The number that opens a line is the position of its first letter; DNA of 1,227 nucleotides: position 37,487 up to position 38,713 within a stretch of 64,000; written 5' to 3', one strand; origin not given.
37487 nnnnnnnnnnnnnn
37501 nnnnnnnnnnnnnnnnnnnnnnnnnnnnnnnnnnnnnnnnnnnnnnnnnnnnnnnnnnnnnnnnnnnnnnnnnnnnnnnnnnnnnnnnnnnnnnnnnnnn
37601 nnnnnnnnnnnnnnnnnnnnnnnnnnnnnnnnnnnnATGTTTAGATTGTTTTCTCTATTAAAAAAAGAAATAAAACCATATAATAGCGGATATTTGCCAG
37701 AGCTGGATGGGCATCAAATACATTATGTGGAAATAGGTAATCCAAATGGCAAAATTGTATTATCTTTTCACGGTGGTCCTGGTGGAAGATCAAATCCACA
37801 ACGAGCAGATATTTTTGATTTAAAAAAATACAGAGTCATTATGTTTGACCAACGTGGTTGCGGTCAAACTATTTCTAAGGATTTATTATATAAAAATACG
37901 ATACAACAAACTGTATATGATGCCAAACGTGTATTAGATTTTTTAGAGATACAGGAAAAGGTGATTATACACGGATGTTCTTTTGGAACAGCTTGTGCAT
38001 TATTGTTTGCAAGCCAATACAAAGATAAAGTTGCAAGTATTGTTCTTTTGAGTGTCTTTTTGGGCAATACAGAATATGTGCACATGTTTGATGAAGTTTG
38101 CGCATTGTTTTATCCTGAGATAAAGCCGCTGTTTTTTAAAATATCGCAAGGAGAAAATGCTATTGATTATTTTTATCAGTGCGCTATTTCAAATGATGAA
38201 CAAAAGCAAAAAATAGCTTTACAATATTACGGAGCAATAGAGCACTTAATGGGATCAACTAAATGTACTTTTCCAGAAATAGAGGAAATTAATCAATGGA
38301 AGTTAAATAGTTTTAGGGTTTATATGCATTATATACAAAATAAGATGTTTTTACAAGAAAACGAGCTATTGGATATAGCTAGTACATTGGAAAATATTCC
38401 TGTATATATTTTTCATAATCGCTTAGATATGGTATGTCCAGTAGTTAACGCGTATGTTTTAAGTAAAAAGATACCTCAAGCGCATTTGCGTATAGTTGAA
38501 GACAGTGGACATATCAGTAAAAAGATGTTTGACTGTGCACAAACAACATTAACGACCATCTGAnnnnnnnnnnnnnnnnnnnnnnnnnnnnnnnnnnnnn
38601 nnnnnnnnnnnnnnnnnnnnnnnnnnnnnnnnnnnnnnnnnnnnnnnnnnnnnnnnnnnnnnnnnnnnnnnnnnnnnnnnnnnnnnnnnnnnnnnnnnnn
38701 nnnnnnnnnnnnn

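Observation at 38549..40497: Sensor-less GGDEF/Cas10-palm (mCpol-like) cyclase translationally coupled to a divergent S66 (LD-carboxypeptidase/MccF-like) hydrolase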

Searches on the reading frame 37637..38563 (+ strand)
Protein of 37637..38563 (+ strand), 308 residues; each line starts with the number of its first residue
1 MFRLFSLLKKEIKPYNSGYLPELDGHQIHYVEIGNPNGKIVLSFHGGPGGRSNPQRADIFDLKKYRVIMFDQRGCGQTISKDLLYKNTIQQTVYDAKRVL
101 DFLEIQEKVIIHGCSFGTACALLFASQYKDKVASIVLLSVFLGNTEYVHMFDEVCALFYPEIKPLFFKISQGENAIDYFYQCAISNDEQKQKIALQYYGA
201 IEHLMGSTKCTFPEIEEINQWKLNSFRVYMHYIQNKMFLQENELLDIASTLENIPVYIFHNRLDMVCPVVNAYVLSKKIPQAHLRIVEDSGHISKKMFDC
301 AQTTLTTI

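Call 4: search_protein_families(library=pfam, proteins=[window:37637-38563:+], max_evalue=1)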
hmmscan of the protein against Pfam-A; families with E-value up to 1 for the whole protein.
window:37637-38563:+ (308 aa): 11 families
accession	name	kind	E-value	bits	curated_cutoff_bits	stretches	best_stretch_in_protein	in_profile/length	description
PF00561.26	Abhydrolase_1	-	1.4e-21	77.8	25.8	2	40-150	2-108/245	alpha/beta hydrolase fold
PF12146.15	Hydrolase_4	-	1.1e-10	41.6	27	1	56-159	23-127/239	Serine aminopeptidase, S33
PF06342.18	DUF1057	-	1e-06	28.5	21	1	22-138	20-133/297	Alpha/beta hydrolase of unknown function (DUF1057)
PF12697.13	Abhydrolase_6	-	5.6e-05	24.3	26.3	1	45-153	5-107/217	Alpha/beta hydrolase family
PF03096.20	Ndr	-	0.0064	15.7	23.3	1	87-151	80-143/283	Ndr family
PF02230.22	Abhydrolase_2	-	0.013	15.7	23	1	84-142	89-140/217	Phospholipase/Carboxylesterase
PF08386.16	Abhydrolase_4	-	0.059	13.9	21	1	252-305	33-87/103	TAP-like protein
PF00274.25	Glycolytic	-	0.085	12.1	22.2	1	63-127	43-106/349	Fructose-bisphosphate aldolase class-I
PF00450.28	Peptidase_S10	-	0.09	12.6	21.9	0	216-278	299-359/420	Serine carboxypeptidase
PF03583.20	LIP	-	0.097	12.4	23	1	237-297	201-264/286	Secretory lipase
PF01083.28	Cutinase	-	0.11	12.8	25.9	1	107-160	79-132/173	Cutinase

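Call 5: search_protein_families(library=ncbifam, proteins=[window:37637-38563:+], max_evalue=1)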
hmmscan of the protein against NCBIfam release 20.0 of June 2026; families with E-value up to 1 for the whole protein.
window:37637-38563:+ (308 aa): 36 families (the best 25 are shown)
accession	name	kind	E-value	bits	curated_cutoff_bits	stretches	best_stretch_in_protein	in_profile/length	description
TIGR01249.1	pro_imino_pep_1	equivalog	4.8e-58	196.7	259.75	1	12-295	1-291/307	prolyl aminopeptidase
NF045948.1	ProImpepThrmp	equivalog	3.2e-15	56.3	500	1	22-294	8-271/291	proline iminopeptidase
TIGR01250.1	pro_imino_pep_2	subfamily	3.3e-15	56.4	167.65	1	22-294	8-271/288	proline iminopeptidase-family hydrolase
NF045632.1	hydroxlase_HsaD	equivalog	9.2e-14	51.1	400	2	21-139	17-136/290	4,5:9,10-diseco-3-hydroxy-5,9,17-trioxoandrosta-1(10),2-diene-4-oate hydrolase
TIGR03611.1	RutD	equivalog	1.1e-13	51.2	238.5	2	41-139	15-112/258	pyrimidine utilization protein D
NF052610.1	macro_16_ester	equivalog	1.5e-12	47.5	420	1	67-293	54-263/281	alpha/beta fold macrolide esterase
TIGR02427.1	protocat_pcaD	equivalog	9.5e-12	44.8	255.85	2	28-138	2-110/251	3-oxoadipate enol-lactonase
NF045945.1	ProImpepLactob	equivalog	7.1e-11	42.1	400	1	17-293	5-273/293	proline iminopeptidase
NF011457.0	PRK14875.1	equivalog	4e-10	39.2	307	2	22-140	116-231/372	acetoin dehydrogenase dihydrolipoyllysine-residue acetyltransferase subunit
NF051488.1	bifunc_PcaDC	exception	4.2e-10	39.3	390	2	63-139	37-110/375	bifunctional 3-oxoadipate enol-lactonase/4-carboxymuconolactone decarboxylase PcaDC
TIGR03343.1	biphenyl_bphD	equivalog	8.8e-10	38.3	462.15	1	23-172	17-168/282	2-hydroxy-6-oxo-6-phenylhexa-2,4-dienoate hydrolase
NF053693.1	esterase_mleCBF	exception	1.2e-08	34.7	564.5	1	67-293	54-261/279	CBF family alpha/beta fold macrolide esterase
NF051487.1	bifunc_PcaCD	exception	2.1e-08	33.7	430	2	63-137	197-268/413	bifunctional 4-carboxymuconolactone decarboxylase/3-oxoadipate enol-lactonase PcaCD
NF002938.0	PRK03592.1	equivalog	4.7e-08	32.7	241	1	22-152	16-141/298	haloalkane dehalogenase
NF050089.1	i_nPHAscl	equivalog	1.5e-07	30.8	300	1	63-139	43-116/288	intracellular short-chain-length polyhydroxyalkanoate depolymerase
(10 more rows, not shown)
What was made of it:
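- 37637..38563 (+): S33 alpha/beta-hydrolase, prolyl-aminopeptidase-like, 308 aa. It is the third gene of the cassette. It is convergent with S66 and their 3' ends overlap by 15 nt. TIGR01249 scores 196.7 bits, below its cut-off of 259.75 (calls 4, 5).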

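Call 6: search_protein_families(library=padloc, proteins=[window:37637-38563:+], max_evalue=1)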
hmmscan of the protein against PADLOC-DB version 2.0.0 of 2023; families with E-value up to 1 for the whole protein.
window:37637-38563:+ (308 aa): 1 family
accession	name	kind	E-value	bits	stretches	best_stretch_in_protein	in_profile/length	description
PDLC02248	AbiEi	-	0.019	12.7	1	192-272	75-150/198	AbiEi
